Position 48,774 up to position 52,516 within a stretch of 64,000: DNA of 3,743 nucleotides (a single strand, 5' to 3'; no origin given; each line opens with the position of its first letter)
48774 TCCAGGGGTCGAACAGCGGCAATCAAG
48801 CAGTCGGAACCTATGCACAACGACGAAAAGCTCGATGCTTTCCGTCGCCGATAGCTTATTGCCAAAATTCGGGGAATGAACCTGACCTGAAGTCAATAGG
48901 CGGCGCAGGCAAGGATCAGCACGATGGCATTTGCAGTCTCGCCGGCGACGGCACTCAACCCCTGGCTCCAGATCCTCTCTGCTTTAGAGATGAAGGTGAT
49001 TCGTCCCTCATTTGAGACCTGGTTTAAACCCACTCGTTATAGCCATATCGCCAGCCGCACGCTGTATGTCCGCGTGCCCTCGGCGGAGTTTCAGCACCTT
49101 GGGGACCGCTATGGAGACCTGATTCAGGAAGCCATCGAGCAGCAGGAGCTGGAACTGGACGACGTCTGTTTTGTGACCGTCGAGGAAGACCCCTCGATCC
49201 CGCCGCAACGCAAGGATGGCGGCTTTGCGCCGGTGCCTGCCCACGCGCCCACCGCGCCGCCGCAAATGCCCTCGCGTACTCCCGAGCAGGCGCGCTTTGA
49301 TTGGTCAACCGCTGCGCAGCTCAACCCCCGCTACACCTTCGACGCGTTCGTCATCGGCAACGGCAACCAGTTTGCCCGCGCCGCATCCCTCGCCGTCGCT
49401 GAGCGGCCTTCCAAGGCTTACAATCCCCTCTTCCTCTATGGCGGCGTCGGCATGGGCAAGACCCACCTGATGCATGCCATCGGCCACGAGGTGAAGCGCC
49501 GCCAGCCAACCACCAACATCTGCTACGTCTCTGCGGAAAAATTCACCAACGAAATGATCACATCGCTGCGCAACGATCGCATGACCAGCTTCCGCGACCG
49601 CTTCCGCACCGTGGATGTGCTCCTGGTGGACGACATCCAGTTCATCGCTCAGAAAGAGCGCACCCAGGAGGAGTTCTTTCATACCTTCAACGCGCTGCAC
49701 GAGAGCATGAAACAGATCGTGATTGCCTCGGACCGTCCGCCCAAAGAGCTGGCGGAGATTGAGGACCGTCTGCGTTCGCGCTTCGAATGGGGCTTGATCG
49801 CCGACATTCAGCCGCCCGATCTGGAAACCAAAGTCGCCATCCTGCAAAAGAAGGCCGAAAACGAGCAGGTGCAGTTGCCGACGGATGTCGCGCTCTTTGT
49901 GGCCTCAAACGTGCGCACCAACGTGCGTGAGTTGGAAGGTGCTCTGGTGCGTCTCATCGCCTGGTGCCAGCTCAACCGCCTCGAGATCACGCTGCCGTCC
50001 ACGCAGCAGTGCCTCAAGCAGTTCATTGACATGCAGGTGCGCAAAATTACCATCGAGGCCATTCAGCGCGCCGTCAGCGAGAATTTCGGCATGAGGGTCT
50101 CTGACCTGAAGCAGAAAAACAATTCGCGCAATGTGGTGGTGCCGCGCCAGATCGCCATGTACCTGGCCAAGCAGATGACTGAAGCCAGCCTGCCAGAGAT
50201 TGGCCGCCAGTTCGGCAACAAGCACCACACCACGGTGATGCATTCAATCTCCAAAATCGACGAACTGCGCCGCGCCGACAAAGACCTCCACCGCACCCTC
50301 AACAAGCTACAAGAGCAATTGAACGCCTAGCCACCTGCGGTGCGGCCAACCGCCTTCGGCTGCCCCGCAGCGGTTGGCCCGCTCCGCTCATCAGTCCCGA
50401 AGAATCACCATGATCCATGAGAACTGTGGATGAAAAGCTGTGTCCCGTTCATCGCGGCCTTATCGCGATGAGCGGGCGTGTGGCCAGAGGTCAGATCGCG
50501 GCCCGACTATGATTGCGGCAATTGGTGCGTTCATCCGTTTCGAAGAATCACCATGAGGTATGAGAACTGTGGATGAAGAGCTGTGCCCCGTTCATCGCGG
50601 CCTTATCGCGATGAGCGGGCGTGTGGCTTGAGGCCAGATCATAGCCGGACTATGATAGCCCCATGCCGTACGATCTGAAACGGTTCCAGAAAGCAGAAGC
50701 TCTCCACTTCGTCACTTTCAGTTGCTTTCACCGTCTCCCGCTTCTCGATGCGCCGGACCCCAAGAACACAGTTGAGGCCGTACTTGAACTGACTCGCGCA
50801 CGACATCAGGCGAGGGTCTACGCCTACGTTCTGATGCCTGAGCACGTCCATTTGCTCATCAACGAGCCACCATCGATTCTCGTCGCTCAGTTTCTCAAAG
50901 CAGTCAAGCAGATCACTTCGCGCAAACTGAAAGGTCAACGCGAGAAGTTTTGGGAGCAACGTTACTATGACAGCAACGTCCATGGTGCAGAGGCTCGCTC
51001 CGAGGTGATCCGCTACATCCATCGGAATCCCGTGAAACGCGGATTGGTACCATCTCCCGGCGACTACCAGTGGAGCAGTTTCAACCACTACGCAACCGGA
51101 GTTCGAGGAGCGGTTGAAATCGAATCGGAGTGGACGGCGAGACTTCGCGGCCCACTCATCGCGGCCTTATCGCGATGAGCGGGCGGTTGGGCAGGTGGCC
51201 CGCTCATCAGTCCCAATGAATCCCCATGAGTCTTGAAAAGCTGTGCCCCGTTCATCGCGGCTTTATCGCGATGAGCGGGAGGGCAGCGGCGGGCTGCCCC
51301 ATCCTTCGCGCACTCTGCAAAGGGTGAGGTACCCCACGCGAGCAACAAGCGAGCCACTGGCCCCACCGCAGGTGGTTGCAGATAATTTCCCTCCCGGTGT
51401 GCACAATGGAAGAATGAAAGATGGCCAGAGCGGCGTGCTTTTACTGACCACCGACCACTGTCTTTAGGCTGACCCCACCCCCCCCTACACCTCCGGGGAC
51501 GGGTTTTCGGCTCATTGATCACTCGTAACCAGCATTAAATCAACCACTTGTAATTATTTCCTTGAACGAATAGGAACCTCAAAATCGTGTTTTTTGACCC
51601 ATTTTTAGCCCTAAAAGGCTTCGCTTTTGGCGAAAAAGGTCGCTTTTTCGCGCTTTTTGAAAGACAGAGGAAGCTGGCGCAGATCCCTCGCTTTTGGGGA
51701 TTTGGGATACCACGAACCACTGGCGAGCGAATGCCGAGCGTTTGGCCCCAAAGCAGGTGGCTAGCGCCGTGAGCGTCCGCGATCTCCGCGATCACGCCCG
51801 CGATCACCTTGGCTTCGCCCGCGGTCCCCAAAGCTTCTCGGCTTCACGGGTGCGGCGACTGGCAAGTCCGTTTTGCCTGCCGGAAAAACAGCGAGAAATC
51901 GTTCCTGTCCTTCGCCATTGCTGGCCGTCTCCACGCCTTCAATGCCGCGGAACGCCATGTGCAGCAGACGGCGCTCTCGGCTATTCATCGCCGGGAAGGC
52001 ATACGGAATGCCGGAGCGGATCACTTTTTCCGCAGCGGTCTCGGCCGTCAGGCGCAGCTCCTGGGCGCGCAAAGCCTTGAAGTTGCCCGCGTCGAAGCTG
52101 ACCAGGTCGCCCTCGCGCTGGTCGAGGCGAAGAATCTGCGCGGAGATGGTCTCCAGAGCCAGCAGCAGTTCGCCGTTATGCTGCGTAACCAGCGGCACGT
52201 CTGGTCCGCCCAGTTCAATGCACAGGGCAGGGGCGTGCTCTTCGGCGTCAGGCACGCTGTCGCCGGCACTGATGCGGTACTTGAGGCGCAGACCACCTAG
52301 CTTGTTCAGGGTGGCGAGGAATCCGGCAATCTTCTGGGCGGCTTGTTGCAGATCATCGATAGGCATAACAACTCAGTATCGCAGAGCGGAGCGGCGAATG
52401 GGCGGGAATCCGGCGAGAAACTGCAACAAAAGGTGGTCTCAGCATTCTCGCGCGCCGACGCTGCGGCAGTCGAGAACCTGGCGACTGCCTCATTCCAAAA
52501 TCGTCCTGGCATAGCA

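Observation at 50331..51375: RAYT transposase-REP cassette fused to the dnaA stop codon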

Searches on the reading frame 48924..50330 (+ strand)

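Call 4: search_protein_families(library=pfam, proteins=[window:48924-50330:+], max_evalue=0.01)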
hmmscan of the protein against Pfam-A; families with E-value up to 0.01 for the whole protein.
window:48924-50330:+ (468 aa): 12 families
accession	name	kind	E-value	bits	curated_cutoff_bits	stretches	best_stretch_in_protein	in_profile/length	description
PF00308.24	Bac_DnaA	-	6.5e-74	247.9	23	1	133-293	1-161/162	Bacterial DnaA ATPAse domain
PF08299.17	Bac_DnaA_C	-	1.4e-28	99.2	31.5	1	377-445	1-69/69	Bacterial dnaA protein helix-turn-helix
PF01695.23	IstB_IS21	-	2.7e-09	37.3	24.1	1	169-274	95-197/238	IstB-like ATP binding protein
PF00004.35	AAA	-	4.3e-08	34.1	21.2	1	170-286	2-126/131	ATPase family associated with various cellular activities (AAA)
PF11638.13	DnaA_N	-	5.1e-07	29.8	24.6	1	14-71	4-63/65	DnaA N-terminal domain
PF03969.22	AFG1_ATPase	-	7.3e-05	22.3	27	1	159-277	53-172/361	AFG1-like ATPase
PF13191.12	AAA_16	-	0.00034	21.6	32.6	1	162-267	20-125/167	AAA ATPase domain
PF22688.2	Hda_lid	-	0.00037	20.9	27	1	301-358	2-59/65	Hda, lid domain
PF13401.12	AAA_22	-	0.00041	21.1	27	0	168-205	7-44/130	AAA domain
PF13173.12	AAA_14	-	0.00059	20.3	27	1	167-284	3-112/129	AAA domain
PF01637.24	ATPase_2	-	0.002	18.4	33.2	1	165-270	19-117/225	ATPase domain predominantly from Archaea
PF24883.2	NPHP3_N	-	0.007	17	24.8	0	167-261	23-122/164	Nephrocystin 3, N-terminal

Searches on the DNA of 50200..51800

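Call 10: search_rna_families(source=window, start=50200, end=51800, threshold=evalue, max_evalue=1)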
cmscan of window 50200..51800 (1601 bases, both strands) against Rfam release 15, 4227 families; matches with E-value up to 1: 1.
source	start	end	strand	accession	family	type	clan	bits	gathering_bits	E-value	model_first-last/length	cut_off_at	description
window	51664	51690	-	RF03416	mir-7383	Gene; miRNA;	-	19.8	88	0.54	1-59/59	no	mir-7383 microRNA precursor family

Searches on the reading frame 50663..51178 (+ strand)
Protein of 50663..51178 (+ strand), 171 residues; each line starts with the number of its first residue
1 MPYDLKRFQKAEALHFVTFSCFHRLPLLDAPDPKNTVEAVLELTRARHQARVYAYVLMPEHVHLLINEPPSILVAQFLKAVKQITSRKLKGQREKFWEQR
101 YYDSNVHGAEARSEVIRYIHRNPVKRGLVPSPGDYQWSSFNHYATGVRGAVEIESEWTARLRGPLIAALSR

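Call 4: search_protein_families(library=pfam, proteins=[window:50663-51178:+], max_evalue=0.01)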
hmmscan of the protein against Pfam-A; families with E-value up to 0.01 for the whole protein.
window:50663-51178:+ (171 aa): 1 family
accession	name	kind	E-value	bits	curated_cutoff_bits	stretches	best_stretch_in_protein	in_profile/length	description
PF01797.21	Y1_Tnp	-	4.3e-13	49.9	23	1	15-122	8-121/121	Transposase IS200 like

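Call 5: search_protein_families(library=ncbifam, proteins=[window:50663-51178:+], max_evalue=0.01)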
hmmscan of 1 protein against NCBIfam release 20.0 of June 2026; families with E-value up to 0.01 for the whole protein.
window:50663-51178:+ (171 aa): 2 families
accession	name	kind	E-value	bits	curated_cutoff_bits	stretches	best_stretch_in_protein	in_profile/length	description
NF047646.1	REP_Tyr_transpos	equivalog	1e-28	100.1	80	1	6-138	3-146/146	REP-associated tyrosine transposase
NF033573.1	transpos_IS200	equivalog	2.2e-11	44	55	1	14-120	13-125/126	IS200/IS605 family transposase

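Call 36: search_solved_structures(query=window:50663-51175:+, max_evalue=0.01, show_alignments=2)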
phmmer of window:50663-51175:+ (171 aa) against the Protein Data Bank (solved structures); distinct sequences matched with E-value up to 0.01: 7.
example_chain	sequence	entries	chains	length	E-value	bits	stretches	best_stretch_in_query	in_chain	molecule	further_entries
4er8_A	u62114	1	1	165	1.1e-06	31.9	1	37-143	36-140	TnpArep for protein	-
2xm3_A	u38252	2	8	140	0.00029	24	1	39-100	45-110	TRANSPOSASE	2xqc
2xma_A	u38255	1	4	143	0.0003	24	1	39-100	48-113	TRANSPOSASE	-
2xo6_A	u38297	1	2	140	0.00037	23.7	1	39-98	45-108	TRANSPOSASE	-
2f4f_A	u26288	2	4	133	0.0009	22.4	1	40-121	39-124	Transposase, putative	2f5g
2ec2_A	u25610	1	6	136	0.0017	21.5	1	15-121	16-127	136aa long hypothetical transposase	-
2fyx_A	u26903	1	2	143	0.0052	19.9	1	43-90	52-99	transposase, putative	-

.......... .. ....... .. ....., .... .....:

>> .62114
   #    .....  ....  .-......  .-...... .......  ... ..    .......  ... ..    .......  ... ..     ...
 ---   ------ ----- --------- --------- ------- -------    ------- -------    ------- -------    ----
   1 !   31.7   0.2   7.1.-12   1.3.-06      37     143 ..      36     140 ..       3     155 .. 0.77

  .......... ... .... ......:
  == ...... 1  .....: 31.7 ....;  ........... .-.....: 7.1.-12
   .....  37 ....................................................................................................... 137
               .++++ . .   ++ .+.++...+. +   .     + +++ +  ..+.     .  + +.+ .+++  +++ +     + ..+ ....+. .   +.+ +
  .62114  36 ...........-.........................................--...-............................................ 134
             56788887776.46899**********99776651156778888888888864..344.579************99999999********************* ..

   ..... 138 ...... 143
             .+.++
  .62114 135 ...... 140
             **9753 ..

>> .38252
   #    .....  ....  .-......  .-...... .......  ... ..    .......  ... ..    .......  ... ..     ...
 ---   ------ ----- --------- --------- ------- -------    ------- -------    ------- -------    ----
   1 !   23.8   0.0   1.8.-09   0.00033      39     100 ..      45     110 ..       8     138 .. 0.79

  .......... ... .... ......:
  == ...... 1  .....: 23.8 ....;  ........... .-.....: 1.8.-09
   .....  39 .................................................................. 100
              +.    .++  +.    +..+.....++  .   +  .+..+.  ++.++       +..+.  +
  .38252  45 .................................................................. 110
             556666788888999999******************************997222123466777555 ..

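Call 44: find_related_loci(query=window:50663-51175:+, collection=genome_contigs, flank=3000)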
Query window:50663-51175:+ (171 aa) in genome_contigs; peptide patterns used: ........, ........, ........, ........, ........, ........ (x = any residue, [..] = any of these).
284 stretches matched a pattern; 162 encode a relative of the query (tblastn E <= 1e-3); the best 80 are kept; 79 distinct loci.
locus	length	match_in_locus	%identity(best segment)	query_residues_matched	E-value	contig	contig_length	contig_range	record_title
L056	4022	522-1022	94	1-167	3e-107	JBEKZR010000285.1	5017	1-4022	MAG: Terracidiphilus sp. isolate SPRUCE 74 SPRUCE_74_285, whole genome shotgun sequence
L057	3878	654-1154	93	1-167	6e-108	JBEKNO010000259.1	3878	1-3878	MAG: Terracidiphilus sp. isolate SPRUCE 419 SPRUCE_419_259, whole genome shotgun sequence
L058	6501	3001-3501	92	1-167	2e-106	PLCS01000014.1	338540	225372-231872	MAG: Acidobacteriaceae bacterium isolate palsa_248 73.20111000_P3D.24_contig_11, whole genome shotgun sequence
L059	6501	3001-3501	92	1-167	5e-105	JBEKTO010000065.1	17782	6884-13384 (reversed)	MAG: Terracidiphilus sp. isolate SPRUCE 55 SPRUCE_55_65, whole genome shotgun sequence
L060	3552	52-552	92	1-167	8e-105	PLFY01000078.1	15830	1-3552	MAG: Acidobacteriaceae bacterium isolate bog_226 73.20110800_S3D.6_contig_4035, whole genome shotgun sequence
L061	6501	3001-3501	92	1-167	2e-104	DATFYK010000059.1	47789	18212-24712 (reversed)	MAG TPA_asm: Terracidiphilus sp. isolate SMAG_U9541 k141_1514504, whole genome shotgun sequence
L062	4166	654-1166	89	1-171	4e-104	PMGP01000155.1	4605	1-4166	MAG: Acidobacteriaceae bacterium isolate bog_321 73.20120600_S2D.28_contig_11991, whole genome shotgun sequence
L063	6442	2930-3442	89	1-171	5e-104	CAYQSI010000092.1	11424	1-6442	MAG TPA_asm: uncultured Terracidiphilus sp. isolate binchicken_co3_224 genome assembly, contig: NODE_18454_length_11424_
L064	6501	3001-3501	90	1-167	2e-102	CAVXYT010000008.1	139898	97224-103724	MAG: uncultured Acidobacteriaceae bacterium isolate MFD03044.bin.1.110 genome assembly, contig: contig_26126, whole geno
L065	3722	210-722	88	1-171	1e-102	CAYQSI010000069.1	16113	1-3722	MAG TPA_asm: uncultured Terracidiphilus sp. isolate binchicken_co3_224 genome assembly, contig: NODE_11713_length_16113_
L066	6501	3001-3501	89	1-167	7e-102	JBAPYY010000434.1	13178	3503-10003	MAG: Terracidiphilus sp. isolate MFD00328_ilm_asm_bin13 k127_71893, whole genome shotgun sequence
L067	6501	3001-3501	87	1-167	1e-100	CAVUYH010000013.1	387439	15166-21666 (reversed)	MAG: uncultured Acidobacteriaceae bacterium isolate MFD05705.bin.1.223 genome assembly, contig: contig_53389, whole geno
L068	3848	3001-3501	87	1-167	8e-101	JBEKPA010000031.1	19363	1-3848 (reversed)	MAG: Terracidiphilus sp. isolate SPRUCE 453 SPRUCE_453_31, whole genome shotgun sequence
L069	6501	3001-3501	86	1-167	2e-99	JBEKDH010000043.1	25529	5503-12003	MAG: Terracidiphilus sp. isolate SPRUCE 179 SPRUCE_179_43, whole genome shotgun sequence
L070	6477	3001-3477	92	1-159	4e-99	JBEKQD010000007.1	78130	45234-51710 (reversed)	MAG: Terracidiphilus sp. isolate SPRUCE 47 SPRUCE_47_7, whole genome shotgun sequence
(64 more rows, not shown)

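Call 66: predict_structure(alignment_id=A1)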
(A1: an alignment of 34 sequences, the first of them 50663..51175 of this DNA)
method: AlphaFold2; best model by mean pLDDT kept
length: 171 residues; sequences in the alignment: 34
mean_pLDDT: 85.8   pTM: 0.81
mean pLDDT of the five models: 85.8, 81.2, 77.6, 74.6, 71.5
residues with pLDDT >= 90: 114; 70-90: 35; 50-70: 3; < 50: 19
segments of 3 or more residues with pLDDT < 50: 1-11, 165-171
pLDDT, mean of each block of 10 residues (from residue 1): 36 84 94 97 96 97 93 90 94 87 87 94 96 96 89 85 47 36
secondary structure, 60 per line:
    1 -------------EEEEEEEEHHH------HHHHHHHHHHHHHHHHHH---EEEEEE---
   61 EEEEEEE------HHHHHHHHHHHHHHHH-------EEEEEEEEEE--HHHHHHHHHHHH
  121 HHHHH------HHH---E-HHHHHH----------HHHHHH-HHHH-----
elements in order: E14-21 H31-48 E52-57 E61-67 H74-89 E97-106 H109-125 H140-145 H156-161 H163-166

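Call 69: fold_search(model_id=the predicted structure, library=pdb)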
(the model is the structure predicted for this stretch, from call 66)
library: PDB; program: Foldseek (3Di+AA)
matches with E <= 10: 1188; with E <= 0.001: 30
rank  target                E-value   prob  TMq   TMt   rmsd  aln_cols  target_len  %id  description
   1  4er8_A                1.1e-09  1.00  0.69  0.71   7.5       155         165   18  Structure of the REP associates tyrosine transposase bound to a REP hairpin (released 2012-08-15)
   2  2xm3_B                9.0e-08  1.00  0.51  0.66   6.5       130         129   20  Deinococcus radiodurans ISDra2 Transposase Left end DNA complex (released 2010-10-13)
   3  2xma_B                1.0e-07  1.00  0.51  0.63   6.4       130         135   20  DEINOCOCCUS RADIODURANS ISDRA2 TRANSPOSASE RIGHT END DNA COMPLEX (released 2010-10-13)
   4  2xqc_D                1.0e-07  1.00  0.51  0.64   9.5       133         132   20  DEINOCOCCUS RADIODURANS ISDRA2 TRANSPOSASE COMPLEXED WITH LEFT END RECOGNITION AND CLEAVAGE SITE AND ZN (released 2010-10-13)
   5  2xma_A                1.1e-07  1.00  0.52  0.63   6.1       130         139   21  DEINOCOCCUS RADIODURANS ISDRA2 TRANSPOSASE RIGHT END DNA COMPLEX (released 2010-10-13)
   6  2xma_E                1.1e-07  1.00  0.52  0.62   6.2       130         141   21  DEINOCOCCUS RADIODURANS ISDRA2 TRANSPOSASE RIGHT END DNA COMPLEX (released 2010-10-13)
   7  2xo6_A                2.5e-07  1.00  0.51  0.64   6.4       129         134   19  DEINOCOCCUS RADIODURANS ISDRA2 TRANSPOSASE Y132F MUTANT COMPLEXED WITH LEFT END RECOGNITION AND CLEAVAGE SITE (released 2010-10-13)
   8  2vjv_A                3.3e-07  1.00  0.53  0.71   6.4       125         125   18  Crystal structure of the IS608 transposase in complex with left end 26-mer DNA hairpin and a 6-mer DNA representing th (released 2008-02-19)
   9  2xm3_D                3.3e-07  1.00  0.51  0.66   6.4       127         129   20  Deinococcus radiodurans ISDra2 Transposase Left end DNA complex (released 2010-10-13)
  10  2xm3_C                4.0e-07  1.00  0.51  0.66   6.5       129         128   20  Deinococcus radiodurans ISDra2 Transposase Left end DNA complex (released 2010-10-13)
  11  2xo6_D                4.5e-07  1.00  0.50  0.66   6.3       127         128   19  DEINOCOCCUS RADIODURANS ISDRA2 TRANSPOSASE Y132F MUTANT COMPLEXED WITH LEFT END RECOGNITION AND CLEAVAGE SITE (released 2010-10-13)
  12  2xm3_A                5.0e-07  1.00  0.51  0.67   6.4       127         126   20  Deinococcus radiodurans ISDra2 Transposase Left end DNA complex (released 2010-10-13)
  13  2vhg_B                1.6e-06  1.00  0.53  0.70   7.1       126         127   17  Crystal Structure of the ISHp608 Transposase in Complex with Right End 31-mer DNA (released 2008-02-19)
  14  2a6m_A                1.6e-06  1.00  0.53  0.68   7.2       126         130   17  Crystal Structure of the ISHp608 Transposase (released 2005-10-25)
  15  2vih_B                2.1e-06  1.00  0.52  0.68   6.4       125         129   18  CRYSTAL STRUCTURE OF THE IS608 TRANSPOSASE IN COMPLEX WITH Left END 26-MER DNA (released 2008-02-19)
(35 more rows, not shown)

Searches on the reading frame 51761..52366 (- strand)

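Call 4: search_protein_families(library=pfam, proteins=[window:51761-52366:-], max_evalue=0.01)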
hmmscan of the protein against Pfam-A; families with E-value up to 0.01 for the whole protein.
window:51761-52366:- (201 aa): 1 family
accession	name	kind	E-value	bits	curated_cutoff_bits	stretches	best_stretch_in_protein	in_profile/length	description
PF01424.28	R3H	-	1.5e-12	47.8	26.8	1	103-162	2-60/60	R3H domain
